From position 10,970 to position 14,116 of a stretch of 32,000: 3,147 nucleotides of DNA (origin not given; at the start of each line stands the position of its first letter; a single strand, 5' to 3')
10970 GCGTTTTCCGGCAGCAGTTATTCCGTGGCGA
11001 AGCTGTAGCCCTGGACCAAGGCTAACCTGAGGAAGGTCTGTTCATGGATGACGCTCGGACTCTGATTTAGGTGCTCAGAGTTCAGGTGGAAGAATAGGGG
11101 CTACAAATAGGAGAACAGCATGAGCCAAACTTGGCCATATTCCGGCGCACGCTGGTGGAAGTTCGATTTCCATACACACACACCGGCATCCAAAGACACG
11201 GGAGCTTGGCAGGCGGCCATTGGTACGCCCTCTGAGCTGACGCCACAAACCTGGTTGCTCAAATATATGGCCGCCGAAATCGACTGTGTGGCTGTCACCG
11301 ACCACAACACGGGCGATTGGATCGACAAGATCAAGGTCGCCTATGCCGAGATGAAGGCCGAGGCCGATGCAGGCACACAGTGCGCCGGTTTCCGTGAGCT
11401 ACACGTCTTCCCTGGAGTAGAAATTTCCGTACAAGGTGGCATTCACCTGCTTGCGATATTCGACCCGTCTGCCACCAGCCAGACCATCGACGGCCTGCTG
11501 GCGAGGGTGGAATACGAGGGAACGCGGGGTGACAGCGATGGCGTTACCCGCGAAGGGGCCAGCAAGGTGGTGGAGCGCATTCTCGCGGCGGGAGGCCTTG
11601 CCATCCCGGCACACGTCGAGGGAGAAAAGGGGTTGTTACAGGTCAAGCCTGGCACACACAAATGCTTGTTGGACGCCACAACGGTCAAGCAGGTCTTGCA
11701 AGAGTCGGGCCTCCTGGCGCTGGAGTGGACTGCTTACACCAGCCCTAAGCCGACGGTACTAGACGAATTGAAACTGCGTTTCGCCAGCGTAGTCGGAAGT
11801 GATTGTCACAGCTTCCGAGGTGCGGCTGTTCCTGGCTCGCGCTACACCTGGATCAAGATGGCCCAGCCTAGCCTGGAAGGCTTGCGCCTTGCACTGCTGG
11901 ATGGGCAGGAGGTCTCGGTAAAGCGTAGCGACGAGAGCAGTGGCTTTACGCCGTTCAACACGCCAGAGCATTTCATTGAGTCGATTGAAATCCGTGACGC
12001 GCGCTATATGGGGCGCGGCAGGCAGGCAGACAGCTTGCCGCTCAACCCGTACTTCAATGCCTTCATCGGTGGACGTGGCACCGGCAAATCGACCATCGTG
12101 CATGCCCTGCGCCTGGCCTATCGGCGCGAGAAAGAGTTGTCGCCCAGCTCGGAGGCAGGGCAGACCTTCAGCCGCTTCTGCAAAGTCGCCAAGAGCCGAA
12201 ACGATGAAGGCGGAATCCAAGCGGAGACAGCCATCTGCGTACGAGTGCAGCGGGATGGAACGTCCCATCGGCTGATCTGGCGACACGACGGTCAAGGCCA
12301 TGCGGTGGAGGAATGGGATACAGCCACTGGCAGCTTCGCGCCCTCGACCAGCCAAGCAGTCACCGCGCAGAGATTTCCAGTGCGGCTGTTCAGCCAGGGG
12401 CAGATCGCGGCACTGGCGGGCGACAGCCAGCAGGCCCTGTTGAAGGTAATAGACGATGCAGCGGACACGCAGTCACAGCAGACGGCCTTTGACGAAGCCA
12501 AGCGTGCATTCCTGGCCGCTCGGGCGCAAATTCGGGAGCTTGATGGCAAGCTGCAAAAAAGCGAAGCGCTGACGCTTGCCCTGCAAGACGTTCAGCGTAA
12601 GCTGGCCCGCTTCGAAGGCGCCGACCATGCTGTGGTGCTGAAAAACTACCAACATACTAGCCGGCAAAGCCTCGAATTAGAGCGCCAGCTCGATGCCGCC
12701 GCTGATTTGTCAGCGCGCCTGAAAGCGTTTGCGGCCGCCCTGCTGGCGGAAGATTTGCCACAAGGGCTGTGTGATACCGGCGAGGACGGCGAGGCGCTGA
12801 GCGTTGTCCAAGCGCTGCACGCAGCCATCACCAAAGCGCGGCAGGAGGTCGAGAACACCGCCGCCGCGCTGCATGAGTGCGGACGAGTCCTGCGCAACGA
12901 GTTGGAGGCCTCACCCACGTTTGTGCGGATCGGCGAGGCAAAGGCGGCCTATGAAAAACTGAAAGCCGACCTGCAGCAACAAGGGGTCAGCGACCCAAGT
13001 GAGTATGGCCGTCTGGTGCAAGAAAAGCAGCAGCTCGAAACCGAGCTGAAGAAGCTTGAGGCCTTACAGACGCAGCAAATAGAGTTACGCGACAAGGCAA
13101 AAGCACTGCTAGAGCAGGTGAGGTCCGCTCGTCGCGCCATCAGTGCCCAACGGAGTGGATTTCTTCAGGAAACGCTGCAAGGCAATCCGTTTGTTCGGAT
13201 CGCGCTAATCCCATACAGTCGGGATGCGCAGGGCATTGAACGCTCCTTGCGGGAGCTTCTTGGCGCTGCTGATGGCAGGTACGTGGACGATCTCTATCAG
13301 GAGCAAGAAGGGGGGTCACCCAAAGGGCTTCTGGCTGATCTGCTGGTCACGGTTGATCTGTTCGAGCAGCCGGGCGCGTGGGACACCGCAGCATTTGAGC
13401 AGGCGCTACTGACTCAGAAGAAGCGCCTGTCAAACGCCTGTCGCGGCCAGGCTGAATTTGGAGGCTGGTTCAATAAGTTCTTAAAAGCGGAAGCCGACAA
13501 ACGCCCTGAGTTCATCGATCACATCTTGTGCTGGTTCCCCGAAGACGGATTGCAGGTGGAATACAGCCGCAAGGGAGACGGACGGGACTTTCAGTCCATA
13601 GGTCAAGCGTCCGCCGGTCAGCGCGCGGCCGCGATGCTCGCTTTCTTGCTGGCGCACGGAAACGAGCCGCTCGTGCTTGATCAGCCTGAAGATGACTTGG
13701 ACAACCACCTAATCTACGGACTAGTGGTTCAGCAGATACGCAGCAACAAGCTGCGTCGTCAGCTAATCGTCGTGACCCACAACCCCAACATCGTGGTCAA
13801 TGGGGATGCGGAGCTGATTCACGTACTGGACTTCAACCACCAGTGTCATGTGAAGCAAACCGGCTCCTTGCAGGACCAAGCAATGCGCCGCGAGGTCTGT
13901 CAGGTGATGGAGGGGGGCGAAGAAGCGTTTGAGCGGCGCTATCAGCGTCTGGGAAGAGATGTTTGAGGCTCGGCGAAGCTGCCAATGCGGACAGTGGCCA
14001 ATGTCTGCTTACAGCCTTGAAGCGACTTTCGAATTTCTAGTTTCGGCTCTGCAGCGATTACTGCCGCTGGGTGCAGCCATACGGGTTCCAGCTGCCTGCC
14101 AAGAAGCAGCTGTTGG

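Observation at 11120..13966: PHP phosphoesterase fused to a Rad50/SMC-like ABC ATPase: predicted ATP-gated nuclease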

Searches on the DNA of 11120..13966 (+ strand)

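Call 37: search_dna_similar(query=window:11120-13966:+, collection=ecoli_genomes, mode=distant, max_rows=15, rows=spread)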
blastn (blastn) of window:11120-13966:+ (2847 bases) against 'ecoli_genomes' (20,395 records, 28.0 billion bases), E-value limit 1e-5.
Records with a match: 82; places in all: 83; records where one place covers at least 80% of the query: 77.
Genomes with a match: 82 of 5426; with a place that covers at least 80% of the query: 77. Places per genome that has any: lowest 1, median 1, highest 2. On chromosomes: 0 places; on plasmids: 83.
Best place of each record, by identity: 60-80% 82.
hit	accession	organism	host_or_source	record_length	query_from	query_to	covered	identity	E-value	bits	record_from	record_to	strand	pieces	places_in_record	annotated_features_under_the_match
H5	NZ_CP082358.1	Escherichia coli strain VCSW7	Top soil and leaf litter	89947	1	2843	100%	78.0%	0e+0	2300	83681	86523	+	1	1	TrlF family AAA-like ATPase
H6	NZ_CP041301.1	Escherichia coli strain MSHS 472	Homo sapiens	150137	1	2843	100%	78.0%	0e+0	2296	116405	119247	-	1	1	TrlF family AAA-like ATPase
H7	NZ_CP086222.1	Escherichia coli strain 779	Homo sapiens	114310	1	2843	100%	78.0%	0e+0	2296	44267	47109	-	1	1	TrlF family AAA-like ATPase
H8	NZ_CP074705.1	Escherichia coli strain 702/18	Homo sapiens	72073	1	2843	100%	78.0%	0e+0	2296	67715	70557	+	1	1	TrlF family AAA-like ATPase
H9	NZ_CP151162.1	Escherichia coli strain 20220828076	Homo sapiens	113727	1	2843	100%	78.0%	0e+0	2296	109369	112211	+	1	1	TrlF family AAA-like ATPase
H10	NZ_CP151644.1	Escherichia coli strain Ec73552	urine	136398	1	2843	100%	78.0%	0e+0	2296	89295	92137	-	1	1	TrlF family AAA-like ATPase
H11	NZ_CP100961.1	Escherichia coli strain ET450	Hoplobatrachus rugulosus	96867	1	2843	100%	78.0%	0e+0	2296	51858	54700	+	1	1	TrlF family AAA-like ATPase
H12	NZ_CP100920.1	Escherichia coli strain ET745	sediment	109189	1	2843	100%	78.0%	0e+0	2296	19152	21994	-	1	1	TrlF family AAA-like ATPase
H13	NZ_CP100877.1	Escherichia coli strain ET979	Hoplobatrachus rugulosus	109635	1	2843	100%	78.0%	0e+0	2296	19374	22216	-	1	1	TrlF family AAA-like ATPase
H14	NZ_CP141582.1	Escherichia coli strain ECO-104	sputum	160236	1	2843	100%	78.0%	0e+0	2296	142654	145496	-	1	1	TrlF family AAA-like ATPase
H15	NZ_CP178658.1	Escherichia coli strain VTB96933v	Chicken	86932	1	2843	100%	78.0%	0e+0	2296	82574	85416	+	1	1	TrlF family AAA-like ATPase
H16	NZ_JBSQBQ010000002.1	Escherichia coli strain ESBLEC_MG48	Homo sapiens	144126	1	2843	100%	78.0%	0e+0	2296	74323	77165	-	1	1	TrlF family AAA-like ATPase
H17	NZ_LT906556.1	Escherichia coli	-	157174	1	2843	100%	78.0%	0e+0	2296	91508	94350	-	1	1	TrlF family AAA-like ATPase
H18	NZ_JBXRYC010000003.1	Escherichia coli strain EC25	Homo sapiens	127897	1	2843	100%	77.9%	0e+0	2291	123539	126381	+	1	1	TrlF family AAA-like ATPase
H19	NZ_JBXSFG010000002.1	Escherichia coli strain PEC165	Sus scrofa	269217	2539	2693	5%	70.3%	6e-9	73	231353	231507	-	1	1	TrlF family AAA-like ATPase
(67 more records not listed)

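Call 38: get_annotated_region(hit=H6, flank=6000)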
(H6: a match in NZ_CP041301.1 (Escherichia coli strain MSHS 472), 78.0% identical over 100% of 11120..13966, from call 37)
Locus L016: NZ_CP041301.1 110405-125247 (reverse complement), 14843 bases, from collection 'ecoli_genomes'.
description: Escherichia coli strain MSHS 472 plasmid pCys-6, complete sequence
organism: Escherichia coli strain MSHS 472 (NCBI taxid 562)
replicon: plasmid pCys-6; assembly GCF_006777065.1
host: Homo sapiens; source: urine from healthy adult with cystitis; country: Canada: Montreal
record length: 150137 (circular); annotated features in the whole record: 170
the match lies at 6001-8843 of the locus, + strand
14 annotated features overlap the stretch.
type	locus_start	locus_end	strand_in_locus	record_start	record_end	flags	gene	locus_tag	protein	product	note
CDS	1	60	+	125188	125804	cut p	traX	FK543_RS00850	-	type-F conjugative transfer system pilin acetylase TraX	frameshifted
CDS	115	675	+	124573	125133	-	-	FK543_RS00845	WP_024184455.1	fertility inhibition protein FinO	-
CDS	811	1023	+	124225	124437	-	-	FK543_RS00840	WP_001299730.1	ANR family transcriptional regulator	-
CDS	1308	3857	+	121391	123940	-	-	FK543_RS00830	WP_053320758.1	DEAD/DEAH box helicase family protein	-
CDS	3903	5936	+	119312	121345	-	-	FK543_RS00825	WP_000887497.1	N-6 DNA methylase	-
CDS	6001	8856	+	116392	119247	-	-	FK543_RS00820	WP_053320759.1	TrlF family AAA-like ATPase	-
CDS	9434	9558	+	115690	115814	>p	-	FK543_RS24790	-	DUF2726 domain-containing protein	frameshifted; incomplete; partial in the middle of a contig; missing N-terminus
CDS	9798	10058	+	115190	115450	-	repA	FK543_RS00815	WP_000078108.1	replication regulatory protein RepA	-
CDS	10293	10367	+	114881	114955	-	tap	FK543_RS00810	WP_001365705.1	RepA leader peptide Tap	-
CDS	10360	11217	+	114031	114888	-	repA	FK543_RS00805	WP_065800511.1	incFII family plasmid replication initiator RepA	-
CDS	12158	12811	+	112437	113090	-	-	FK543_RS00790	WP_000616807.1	CPBP family intramembrane glutamic endopeptidase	-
CDS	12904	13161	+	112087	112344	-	pemI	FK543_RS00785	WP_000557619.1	type II toxin-antitoxin system antitoxin PemI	-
CDS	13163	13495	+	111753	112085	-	pemK-mt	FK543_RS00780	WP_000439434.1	type II toxin-antitoxin system toxin endoribonuclease PemK-mt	-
CDS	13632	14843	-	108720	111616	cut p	-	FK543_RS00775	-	Tn3-like element Tn5403 family transposase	frameshifted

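Call 39: get_annotated_region(hit=H19, flank=5000)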
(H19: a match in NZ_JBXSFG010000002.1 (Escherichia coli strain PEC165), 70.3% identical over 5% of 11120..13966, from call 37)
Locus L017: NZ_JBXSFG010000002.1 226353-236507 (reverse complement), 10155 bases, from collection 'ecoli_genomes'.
description: Escherichia coli strain PEC165 plasmid pPEC165_1, whole genome shotgun sequence
organism: Escherichia coli strain PEC165 (NCBI taxid 562)
replicon: plasmid pPEC165_1; assembly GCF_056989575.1
host: Sus scrofa; source: swine feces; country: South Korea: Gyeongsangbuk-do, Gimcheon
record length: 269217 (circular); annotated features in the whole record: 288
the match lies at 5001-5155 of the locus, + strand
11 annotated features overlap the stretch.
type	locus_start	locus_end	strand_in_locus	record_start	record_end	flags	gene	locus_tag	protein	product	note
CDS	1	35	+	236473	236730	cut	-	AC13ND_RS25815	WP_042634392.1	hypothetical protein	-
CDS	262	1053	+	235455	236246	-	-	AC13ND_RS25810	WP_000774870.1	hypothetical protein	-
CDS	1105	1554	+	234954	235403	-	-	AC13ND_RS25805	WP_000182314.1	hypothetical protein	-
CDS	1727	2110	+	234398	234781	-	-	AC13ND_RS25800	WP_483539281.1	hypothetical protein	-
CDS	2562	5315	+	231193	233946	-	-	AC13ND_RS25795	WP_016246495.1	TrlF family AAA-like ATPase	-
CDS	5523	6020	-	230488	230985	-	-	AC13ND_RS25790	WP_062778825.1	GNAT family N-acetyltransferase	-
CDS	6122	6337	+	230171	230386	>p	-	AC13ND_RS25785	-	transposase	incomplete; partial in the middle of a contig; missing N-terminus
CDS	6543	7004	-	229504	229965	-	-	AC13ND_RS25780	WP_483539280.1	hypothetical protein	-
CDS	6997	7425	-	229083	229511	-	-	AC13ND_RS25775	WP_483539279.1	hypothetical protein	-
CDS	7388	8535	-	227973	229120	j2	-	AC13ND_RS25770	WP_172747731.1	IS3 family transposase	programmed frameshift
CDS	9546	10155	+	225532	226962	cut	-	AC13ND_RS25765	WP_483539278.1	hypothetical protein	-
